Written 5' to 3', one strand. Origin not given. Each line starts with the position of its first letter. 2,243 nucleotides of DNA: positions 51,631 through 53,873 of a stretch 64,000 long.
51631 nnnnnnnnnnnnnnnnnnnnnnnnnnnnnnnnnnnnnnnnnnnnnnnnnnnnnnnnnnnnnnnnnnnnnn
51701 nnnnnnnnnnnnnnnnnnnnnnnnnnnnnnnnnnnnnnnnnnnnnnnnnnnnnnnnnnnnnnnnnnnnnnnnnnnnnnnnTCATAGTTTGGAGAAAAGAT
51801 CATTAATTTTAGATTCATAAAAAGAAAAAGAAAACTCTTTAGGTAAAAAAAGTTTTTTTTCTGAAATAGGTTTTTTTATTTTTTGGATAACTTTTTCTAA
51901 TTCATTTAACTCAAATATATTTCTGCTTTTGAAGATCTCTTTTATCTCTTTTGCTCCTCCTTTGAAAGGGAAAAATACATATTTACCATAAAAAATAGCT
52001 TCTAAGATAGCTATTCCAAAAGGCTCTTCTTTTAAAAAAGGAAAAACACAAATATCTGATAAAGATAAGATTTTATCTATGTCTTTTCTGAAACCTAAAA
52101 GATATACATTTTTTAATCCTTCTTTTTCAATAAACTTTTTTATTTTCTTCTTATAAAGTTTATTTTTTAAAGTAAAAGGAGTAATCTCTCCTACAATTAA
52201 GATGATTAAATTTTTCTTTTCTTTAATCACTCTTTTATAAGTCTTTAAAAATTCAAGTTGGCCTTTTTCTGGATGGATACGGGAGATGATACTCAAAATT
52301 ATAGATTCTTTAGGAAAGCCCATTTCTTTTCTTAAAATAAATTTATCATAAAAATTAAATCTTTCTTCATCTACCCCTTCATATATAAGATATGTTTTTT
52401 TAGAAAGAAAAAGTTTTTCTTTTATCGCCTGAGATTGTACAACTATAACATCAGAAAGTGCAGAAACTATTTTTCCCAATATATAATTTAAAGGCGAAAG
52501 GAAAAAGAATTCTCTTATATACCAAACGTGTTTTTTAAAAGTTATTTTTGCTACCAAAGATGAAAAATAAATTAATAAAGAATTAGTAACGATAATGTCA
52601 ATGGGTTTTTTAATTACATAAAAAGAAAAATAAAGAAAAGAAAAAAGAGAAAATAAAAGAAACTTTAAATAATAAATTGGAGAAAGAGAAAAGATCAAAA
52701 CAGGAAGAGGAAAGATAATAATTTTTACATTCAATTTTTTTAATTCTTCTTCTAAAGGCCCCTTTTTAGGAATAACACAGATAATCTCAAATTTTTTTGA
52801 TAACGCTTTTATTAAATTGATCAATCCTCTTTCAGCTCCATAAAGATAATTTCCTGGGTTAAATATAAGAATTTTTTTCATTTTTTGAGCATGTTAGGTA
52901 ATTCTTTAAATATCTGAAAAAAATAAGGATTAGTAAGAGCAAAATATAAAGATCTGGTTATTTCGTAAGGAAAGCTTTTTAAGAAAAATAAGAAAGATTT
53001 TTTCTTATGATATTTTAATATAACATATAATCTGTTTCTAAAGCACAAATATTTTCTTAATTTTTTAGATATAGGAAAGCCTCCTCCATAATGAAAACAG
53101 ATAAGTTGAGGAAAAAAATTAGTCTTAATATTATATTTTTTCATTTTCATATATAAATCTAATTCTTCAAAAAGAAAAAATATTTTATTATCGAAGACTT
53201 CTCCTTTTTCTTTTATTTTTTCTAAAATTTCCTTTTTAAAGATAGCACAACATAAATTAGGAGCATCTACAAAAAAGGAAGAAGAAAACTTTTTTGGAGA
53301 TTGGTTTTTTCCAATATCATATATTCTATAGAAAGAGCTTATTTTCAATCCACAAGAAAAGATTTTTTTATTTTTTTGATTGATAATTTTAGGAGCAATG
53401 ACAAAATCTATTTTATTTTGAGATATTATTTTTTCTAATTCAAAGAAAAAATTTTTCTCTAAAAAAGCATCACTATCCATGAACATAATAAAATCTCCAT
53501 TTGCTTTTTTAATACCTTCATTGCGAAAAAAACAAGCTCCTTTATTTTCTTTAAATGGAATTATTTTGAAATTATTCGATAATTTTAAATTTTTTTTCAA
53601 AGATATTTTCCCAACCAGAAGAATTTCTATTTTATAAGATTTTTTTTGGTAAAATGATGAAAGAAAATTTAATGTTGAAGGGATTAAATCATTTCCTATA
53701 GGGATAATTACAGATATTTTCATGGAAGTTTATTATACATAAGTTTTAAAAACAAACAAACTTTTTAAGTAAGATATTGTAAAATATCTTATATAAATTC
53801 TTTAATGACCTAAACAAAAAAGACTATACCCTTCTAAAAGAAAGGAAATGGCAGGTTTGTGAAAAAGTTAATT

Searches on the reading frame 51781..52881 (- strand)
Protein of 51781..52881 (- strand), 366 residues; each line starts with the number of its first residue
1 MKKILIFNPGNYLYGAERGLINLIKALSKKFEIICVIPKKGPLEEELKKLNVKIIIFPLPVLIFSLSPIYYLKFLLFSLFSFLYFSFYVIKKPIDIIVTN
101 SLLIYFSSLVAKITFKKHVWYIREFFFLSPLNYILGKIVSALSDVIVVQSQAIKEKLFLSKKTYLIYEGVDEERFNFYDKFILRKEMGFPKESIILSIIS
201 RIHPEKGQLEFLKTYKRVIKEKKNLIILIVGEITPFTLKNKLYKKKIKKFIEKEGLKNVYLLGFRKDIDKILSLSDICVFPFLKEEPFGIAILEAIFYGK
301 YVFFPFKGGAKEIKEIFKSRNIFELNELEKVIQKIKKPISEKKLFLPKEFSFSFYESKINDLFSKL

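Call 40: search_protein_families(library=pfam, max_evalue=0.00001, proteins=[window:51781-52881:-])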
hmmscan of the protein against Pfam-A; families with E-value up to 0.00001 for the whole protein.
window:51781-52881:- (366 aa): 3 families
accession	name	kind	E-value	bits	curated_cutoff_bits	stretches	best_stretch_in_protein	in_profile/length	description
PF00534.26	Glycos_transf_1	-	3.5e-20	72.7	26.4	1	181-343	3-160/172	Glycosyl transferases group 1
PF13692.12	Glyco_trans_1_4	-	6.8e-15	56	27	1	196-314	4-115/142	Glycosyl transferases group 1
PF13439.12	Glyco_transf_4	-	8.9e-08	32.8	28.5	1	15-174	3-170/170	Glycosyltransferase Family 4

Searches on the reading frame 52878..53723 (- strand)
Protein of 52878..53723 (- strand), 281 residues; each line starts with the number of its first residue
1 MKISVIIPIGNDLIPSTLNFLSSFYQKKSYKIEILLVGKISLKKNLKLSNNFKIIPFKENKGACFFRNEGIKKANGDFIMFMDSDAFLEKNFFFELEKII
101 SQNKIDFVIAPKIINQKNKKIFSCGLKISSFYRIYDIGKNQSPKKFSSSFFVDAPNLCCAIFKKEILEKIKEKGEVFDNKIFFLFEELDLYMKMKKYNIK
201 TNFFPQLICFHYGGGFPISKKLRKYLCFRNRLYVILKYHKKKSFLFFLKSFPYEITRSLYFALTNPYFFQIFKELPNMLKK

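Call 40: search_protein_families(library=pfam, max_evalue=0.00001, proteins=[window:52878-53723:-])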
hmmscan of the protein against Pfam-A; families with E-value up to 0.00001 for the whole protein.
window:52878-53723:- (281 aa): 1 family
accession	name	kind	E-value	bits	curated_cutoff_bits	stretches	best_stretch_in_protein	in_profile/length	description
PF00535.33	Glycos_transf_2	-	1.1e-11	45.4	23.3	1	4-132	1-132/168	Glycosyl transferase family 2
